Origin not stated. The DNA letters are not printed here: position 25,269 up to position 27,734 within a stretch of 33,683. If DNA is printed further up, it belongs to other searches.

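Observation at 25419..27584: In-frame fusion of Rnf subunit B to a complete pentaheme nitrite reductase NrfA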

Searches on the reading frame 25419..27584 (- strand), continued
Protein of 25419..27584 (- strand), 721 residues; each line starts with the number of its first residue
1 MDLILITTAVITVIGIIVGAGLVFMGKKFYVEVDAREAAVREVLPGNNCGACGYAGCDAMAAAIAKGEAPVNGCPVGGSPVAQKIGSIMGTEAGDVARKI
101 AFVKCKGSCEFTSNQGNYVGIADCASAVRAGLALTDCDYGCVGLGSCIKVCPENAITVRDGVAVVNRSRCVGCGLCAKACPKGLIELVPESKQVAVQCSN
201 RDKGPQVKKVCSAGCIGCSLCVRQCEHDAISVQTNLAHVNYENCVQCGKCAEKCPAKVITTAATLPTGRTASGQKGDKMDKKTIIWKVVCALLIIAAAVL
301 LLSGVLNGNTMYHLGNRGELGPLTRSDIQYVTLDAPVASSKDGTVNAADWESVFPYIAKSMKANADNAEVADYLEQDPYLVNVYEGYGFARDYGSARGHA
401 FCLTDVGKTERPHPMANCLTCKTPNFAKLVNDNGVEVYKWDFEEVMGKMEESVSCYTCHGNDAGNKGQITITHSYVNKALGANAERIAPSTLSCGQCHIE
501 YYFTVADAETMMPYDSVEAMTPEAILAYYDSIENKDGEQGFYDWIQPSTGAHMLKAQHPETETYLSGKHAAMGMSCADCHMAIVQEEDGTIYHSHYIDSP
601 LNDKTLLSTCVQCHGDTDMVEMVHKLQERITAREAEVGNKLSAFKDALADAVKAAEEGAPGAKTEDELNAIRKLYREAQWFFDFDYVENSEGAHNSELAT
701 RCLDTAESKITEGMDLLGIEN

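Call 11: find_encoding_contigs(protein=P0009, flank=10000, max_places=6)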
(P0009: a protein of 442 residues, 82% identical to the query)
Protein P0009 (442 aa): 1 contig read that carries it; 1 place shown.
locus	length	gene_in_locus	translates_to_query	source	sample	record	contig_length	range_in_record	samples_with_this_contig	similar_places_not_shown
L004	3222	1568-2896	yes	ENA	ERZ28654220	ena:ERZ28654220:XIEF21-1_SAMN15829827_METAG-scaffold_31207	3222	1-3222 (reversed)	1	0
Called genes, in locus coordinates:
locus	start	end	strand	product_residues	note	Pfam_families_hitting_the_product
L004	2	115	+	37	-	?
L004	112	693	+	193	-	PF02508:Rnf-Nqr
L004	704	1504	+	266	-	PF04060:FeS, PF12838:Fer4_7 (weak), PF13187:Fer4_9 (weak), PF13237:Fer4_10 (weak), PF14697:Fer4_21 (weak), PF25160:LdpA_Fe-S-bd (weak), PF00037:Fer4 (weak), PF13187:Fer4_9, +10 more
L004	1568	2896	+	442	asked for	PF02335:Cytochrom_C552, PF22113:Mtrc-MtrF_II-IV_dom (faint), PF14522:Cytochrome_C7 (faint)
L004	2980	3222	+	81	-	?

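Call 12: find_encoding_contigs(protein=P0005, flank=10000, max_places=4)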
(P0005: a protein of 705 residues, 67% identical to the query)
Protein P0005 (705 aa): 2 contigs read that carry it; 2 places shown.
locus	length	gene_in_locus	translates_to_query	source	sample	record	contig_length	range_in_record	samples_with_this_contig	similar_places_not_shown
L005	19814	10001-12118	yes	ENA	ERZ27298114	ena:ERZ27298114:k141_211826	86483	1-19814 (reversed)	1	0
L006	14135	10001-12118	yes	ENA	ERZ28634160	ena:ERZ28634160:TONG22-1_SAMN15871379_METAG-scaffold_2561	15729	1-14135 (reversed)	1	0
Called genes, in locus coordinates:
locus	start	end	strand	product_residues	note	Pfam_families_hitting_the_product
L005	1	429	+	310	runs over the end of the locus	PF02653:BPD_transp_2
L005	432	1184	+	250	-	PF13476:AAA_23 (weak), PF00005:ABC_tran, PF13304:AAA_21 (faint), PF12399:BCA_ABC_TP_C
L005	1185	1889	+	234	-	PF13555:AAA_29 (faint), PF00005:ABC_tran, PF02463:SMC_N (faint), PF13304:AAA_21 (faint)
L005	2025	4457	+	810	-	PF01915:Glyco_hydro_3_C, PF14310:Fn3-like, PF00933:Glyco_hydro_3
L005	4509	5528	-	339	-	-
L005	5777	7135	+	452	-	PF13375:RnfC_N, PF01512:Complex1_51K, PF10531:SLBB, PF13183:Fer4_8 (faint), PF12838:Fer4_7 (faint), PF13534:Fer4_17 (faint), PF13237:Fer4_10, PF13187:Fer4_9, +2 more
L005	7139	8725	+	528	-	PF03116:NQR2_RnfD_RnfE, PF04205:FMN_bind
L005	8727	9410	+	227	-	PF02508:Rnf-Nqr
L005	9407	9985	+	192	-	PF02508:Rnf-Nqr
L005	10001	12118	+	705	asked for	PF04060:FeS, PF14697:Fer4_21 (weak), PF12838:Fer4_7, PF00037:Fer4 (weak), PF12837:Fer4_6 (weak), PF12838:Fer4_7 (weak), PF13187:Fer4_9 (weak), PF02335:Cytochrom_C552, +6 more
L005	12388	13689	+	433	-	PF05140:ResB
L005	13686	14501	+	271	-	PF01578:Cytochrom_C_asm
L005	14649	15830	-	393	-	PF07690:MFS_1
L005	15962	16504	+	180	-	PF00440:TetR_N (weak)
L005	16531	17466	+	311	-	-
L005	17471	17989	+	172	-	PF01243:PNPOx_N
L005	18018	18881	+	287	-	PF01073:3Beta_HSD (weak), PF01370:Epimerase, PF05368:NmrA, PF13460:NAD_binding_10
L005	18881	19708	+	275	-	PF06966:DUF1295, PF02544:Steroid_dh (weak)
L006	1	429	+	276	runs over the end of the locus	PF02653:BPD_transp_2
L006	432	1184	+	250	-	PF13476:AAA_23 (weak), PF00005:ABC_tran, PF13304:AAA_21 (faint), PF12399:BCA_ABC_TP_C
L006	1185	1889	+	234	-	PF13555:AAA_29 (faint), PF00005:ABC_tran, PF02463:SMC_N (faint), PF13304:AAA_21 (faint)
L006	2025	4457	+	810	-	PF01915:Glyco_hydro_3_C, PF14310:Fn3-like, PF00933:Glyco_hydro_3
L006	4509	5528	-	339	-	-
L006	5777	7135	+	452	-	PF13375:RnfC_N, PF01512:Complex1_51K, PF10531:SLBB, PF13183:Fer4_8 (faint), PF12838:Fer4_7 (faint), PF13534:Fer4_17 (faint), PF13237:Fer4_10, PF13187:Fer4_9, +2 more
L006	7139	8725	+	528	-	PF03116:NQR2_RnfD_RnfE, PF04205:FMN_bind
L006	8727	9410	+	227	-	PF02508:Rnf-Nqr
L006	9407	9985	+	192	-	PF02508:Rnf-Nqr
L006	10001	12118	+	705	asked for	PF04060:FeS, PF14697:Fer4_21 (weak), PF12838:Fer4_7, PF00037:Fer4 (weak), PF12837:Fer4_6 (weak), PF12838:Fer4_7 (weak), PF13187:Fer4_9 (weak), PF02335:Cytochrom_C552, +6 more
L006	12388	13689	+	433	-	PF05140:ResB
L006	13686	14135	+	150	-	?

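Call 13: find_encoding_contigs(protein=P0006, flank=10000, max_places=4)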
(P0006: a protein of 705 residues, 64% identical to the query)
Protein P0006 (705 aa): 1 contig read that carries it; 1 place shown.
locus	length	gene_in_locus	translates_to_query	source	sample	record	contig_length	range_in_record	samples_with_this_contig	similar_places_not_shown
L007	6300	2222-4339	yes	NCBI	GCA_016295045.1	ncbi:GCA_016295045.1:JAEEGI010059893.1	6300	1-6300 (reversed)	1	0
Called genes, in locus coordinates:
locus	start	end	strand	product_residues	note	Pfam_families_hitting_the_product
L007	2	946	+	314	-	?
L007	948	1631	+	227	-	PF02508:Rnf-Nqr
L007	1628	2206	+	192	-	PF02508:Rnf-Nqr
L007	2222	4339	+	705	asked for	PF04060:FeS, PF13237:Fer4_10 (weak), PF12838:Fer4_7, PF13187:Fer4_9 (weak), PF00037:Fer4 (weak), PF12837:Fer4_6 (weak), PF12838:Fer4_7, PF02335:Cytochrom_C552, +6 more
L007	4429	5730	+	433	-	PF05140:ResB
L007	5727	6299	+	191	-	?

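Call 14: find_encoding_contigs(protein=P0001, flank=10000, max_places=4)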
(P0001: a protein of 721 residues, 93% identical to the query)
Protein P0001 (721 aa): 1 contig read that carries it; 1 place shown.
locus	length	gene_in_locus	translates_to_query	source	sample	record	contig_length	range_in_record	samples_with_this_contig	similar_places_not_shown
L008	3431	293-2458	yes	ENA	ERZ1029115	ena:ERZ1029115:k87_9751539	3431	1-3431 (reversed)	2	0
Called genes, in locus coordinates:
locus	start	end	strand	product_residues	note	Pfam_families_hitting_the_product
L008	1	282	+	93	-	?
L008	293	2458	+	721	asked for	PF04060:FeS, PF13187:Fer4_9 (weak), PF13237:Fer4_10 (weak), PF14697:Fer4_21 (weak), PF12838:Fer4_7, PF25160:LdpA_Fe-S-bd (weak), PF00037:Fer4 (weak), PF02335:Cytochrom_C552, +6 more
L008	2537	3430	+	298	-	?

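Call 15: find_encoding_contigs(protein=P0002, flank=10000, max_places=4)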
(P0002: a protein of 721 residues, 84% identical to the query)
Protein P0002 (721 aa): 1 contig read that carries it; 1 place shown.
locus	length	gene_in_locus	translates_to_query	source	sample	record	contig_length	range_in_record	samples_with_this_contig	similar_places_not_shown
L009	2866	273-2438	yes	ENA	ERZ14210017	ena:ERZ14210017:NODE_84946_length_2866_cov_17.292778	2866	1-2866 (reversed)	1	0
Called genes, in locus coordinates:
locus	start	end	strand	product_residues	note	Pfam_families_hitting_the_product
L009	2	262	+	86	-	?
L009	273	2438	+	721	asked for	PF04060:FeS, PF13187:Fer4_9 (weak), PF12838:Fer4_7 (weak), PF14697:Fer4_21 (weak), PF25160:LdpA_Fe-S-bd (weak), PF00037:Fer4 (weak), PF12837:Fer4_6 (weak), PF02335:Cytochrom_C552, +7 more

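Call 38: find_encoding_contigs(protein=P0010, flank=10000, max_places=2)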
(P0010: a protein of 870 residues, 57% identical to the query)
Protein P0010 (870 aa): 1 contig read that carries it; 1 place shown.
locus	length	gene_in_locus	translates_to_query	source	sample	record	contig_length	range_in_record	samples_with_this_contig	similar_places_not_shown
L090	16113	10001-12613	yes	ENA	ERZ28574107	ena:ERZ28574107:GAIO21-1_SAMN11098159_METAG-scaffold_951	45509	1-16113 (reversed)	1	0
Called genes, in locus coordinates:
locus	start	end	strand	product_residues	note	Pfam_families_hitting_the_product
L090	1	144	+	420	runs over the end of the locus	PF02653:BPD_transp_2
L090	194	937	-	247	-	PF00291:PALP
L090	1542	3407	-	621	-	-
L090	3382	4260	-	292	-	PF00005:ABC_tran, PF13304:AAA_21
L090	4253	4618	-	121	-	PF00392:GntR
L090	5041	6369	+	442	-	PF13375:RnfC_N, PF01512:Complex1_51K, PF10531:SLBB (weak), PF13237:Fer4_10 (weak)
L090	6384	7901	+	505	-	PF03116:NQR2_RnfD_RnfE, PF04205:FMN_bind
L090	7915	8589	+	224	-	PF02508:Rnf-Nqr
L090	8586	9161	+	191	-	PF02508:Rnf-Nqr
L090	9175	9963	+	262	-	PF04060:FeS, PF12838:Fer4_7, PF13187:Fer4_9 (weak), PF13237:Fer4_10 (weak), PF14697:Fer4_21 (weak), PF12838:Fer4_7, PF13187:Fer4_9, PF00037:Fer4, +9 more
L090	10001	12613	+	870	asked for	PF04205:FMN_bind, PF02335:Cytochrom_C552, PF22113:Mtrc-MtrF_II-IV_dom (faint), PF14522:Cytochrome_C7 (faint), PF14537:Cytochrom_c3_2 (faint), PF02335:Cytochrom_C552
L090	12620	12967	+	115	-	PF07009:NusG_II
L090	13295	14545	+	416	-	PF05140:ResB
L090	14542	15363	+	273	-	PF01578:Cytochrom_C_asm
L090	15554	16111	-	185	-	?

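Call 46: search_solved_structures(query=window:25422-27584:-, max_evalue=0.00001, show_alignments=2)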
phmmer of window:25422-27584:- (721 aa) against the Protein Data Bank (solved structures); distinct sequences matched with E-value up to 0.00001: 46.
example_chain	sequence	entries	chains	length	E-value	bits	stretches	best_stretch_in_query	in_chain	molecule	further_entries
9eri_B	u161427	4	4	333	1.9e-70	241.6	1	2-260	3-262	Na(+)-translocating ferredoxin:NAD(+) oxidoreductase complex subunit B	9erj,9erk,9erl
7zc6_B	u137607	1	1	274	1.3e-69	238.7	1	9-264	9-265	RnfB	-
1gu6_A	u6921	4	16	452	2.1e-47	165.4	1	357-712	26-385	CYTOCHROME C552 | Cytochrome c-552 | Cytochrome c nitrite reductase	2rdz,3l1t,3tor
2rf7_A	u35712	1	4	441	7.9e-47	163.5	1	359-712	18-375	Cytochrome c-552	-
4wjy_A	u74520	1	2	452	1.9e-46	162.2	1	357-712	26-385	Cytochrome c-552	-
2j7a_A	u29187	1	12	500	1e-45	159.8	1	371-705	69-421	CYTOCHROME C NITRITE REDUCTASE NRFA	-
2vr0_A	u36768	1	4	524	1.2e-45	159.6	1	371-705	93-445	CYTOCHROME C NITRITE REDUCTASE, CATALYTIC SUBUNIT NFRA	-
3ubr_A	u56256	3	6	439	1.2e-43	152.9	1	363-712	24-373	Cytochrome c-552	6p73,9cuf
1oah_A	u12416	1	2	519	2.1e-42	148.9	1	373-706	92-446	CYTOCHROME C NITRITE REDUCTASE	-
1fs9_A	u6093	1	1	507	2.5e-38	135.4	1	340-704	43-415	CYTOCHROME C NITRITE REDUCTASE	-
1fs7_A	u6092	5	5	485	4.2e-38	134.6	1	341-704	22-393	CYTOCHROME C NITRITE REDUCTASE | Cytochrome c-552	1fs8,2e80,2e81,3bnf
3bng_A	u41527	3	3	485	1.2e-37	133.1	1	341-704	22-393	Cytochrome c-552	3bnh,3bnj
1qdb_A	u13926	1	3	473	9.5e-35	123.6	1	346-703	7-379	CYTOCHROME C NITRITE REDUCTASE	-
6v0a_A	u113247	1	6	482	6.4e-30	107.6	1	360-706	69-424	Nitrite reductase (cytochrome; ammonia-forming)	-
8bcx_A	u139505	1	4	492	7.7e-29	104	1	366-713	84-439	Nitrite reductase (cytochrome; ammonia-forming)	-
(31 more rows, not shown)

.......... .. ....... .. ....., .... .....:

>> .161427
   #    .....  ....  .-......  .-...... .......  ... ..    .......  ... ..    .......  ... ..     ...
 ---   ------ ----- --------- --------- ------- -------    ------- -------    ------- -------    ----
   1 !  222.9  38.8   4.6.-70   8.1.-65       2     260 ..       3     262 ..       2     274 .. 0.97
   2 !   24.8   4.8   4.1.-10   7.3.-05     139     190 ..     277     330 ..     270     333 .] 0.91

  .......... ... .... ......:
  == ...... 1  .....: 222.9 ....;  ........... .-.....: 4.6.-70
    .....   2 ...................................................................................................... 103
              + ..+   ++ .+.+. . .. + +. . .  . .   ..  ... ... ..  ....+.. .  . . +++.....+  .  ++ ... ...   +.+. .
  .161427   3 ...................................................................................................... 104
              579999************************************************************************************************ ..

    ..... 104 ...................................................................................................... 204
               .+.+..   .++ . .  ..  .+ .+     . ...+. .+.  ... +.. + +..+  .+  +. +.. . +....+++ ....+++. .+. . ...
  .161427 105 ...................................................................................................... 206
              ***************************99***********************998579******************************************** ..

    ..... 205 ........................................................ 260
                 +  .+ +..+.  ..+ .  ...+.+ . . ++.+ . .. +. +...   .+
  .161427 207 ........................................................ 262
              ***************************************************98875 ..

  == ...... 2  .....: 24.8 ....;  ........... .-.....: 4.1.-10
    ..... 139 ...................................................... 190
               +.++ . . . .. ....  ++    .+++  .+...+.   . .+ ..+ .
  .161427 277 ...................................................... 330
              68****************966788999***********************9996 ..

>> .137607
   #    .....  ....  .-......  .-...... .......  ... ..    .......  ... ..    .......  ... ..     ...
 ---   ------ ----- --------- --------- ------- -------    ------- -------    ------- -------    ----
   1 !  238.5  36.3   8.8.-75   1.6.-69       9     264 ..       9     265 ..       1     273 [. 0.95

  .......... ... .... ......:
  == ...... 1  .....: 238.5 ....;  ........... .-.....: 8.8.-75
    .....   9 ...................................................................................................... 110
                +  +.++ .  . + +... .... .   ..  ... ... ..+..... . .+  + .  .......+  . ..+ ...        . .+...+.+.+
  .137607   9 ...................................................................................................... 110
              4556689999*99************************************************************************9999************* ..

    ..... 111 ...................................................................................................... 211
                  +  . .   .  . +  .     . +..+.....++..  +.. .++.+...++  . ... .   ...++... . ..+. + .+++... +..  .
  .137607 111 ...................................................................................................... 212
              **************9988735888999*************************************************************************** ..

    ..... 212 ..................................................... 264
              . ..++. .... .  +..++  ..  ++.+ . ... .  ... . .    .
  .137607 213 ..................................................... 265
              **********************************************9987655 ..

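Call 57: list_cluster_members(proteins=[P0001, P0002, P0005, P0006, P0008])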
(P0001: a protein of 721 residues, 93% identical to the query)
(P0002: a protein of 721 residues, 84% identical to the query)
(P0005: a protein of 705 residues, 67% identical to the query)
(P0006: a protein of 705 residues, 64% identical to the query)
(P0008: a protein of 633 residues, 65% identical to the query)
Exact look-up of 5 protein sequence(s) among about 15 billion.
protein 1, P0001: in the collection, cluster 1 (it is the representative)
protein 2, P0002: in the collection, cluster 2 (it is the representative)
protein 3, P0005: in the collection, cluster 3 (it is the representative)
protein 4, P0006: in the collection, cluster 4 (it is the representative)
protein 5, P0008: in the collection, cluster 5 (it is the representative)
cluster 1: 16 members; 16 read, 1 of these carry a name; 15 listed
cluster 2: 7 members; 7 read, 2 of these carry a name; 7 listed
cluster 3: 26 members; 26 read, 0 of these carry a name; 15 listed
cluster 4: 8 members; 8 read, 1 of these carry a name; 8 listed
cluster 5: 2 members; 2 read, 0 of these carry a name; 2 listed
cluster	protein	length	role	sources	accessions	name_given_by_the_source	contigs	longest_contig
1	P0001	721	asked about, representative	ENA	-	-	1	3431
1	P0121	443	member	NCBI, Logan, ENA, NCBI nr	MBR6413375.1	MAG: ammonia-forming cytochrome c nitrite reductase subunit c552 [Oscillospiraceae ... | ammonia-forming cytochrome c nitrite reductase subunit c552 [Oscillospiraceae bacterium]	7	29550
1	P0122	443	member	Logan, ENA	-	-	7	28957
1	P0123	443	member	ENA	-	-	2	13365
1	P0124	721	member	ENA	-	-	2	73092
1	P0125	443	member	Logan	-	-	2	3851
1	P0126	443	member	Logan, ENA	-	-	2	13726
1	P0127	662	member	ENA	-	-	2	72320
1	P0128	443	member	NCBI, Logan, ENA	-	-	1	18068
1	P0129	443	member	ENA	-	-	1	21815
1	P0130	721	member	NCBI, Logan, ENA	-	-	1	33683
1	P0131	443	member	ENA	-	-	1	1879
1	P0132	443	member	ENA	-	-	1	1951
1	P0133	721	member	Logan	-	-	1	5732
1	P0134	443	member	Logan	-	-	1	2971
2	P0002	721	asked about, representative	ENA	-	-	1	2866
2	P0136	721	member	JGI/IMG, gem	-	Formate-dependent nitrite reductase, periplasmic cytochrome c552 subunit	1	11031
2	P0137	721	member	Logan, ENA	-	-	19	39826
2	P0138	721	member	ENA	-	-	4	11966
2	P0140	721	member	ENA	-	-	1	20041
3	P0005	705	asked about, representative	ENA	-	-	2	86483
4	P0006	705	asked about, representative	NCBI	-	-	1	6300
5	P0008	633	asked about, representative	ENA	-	-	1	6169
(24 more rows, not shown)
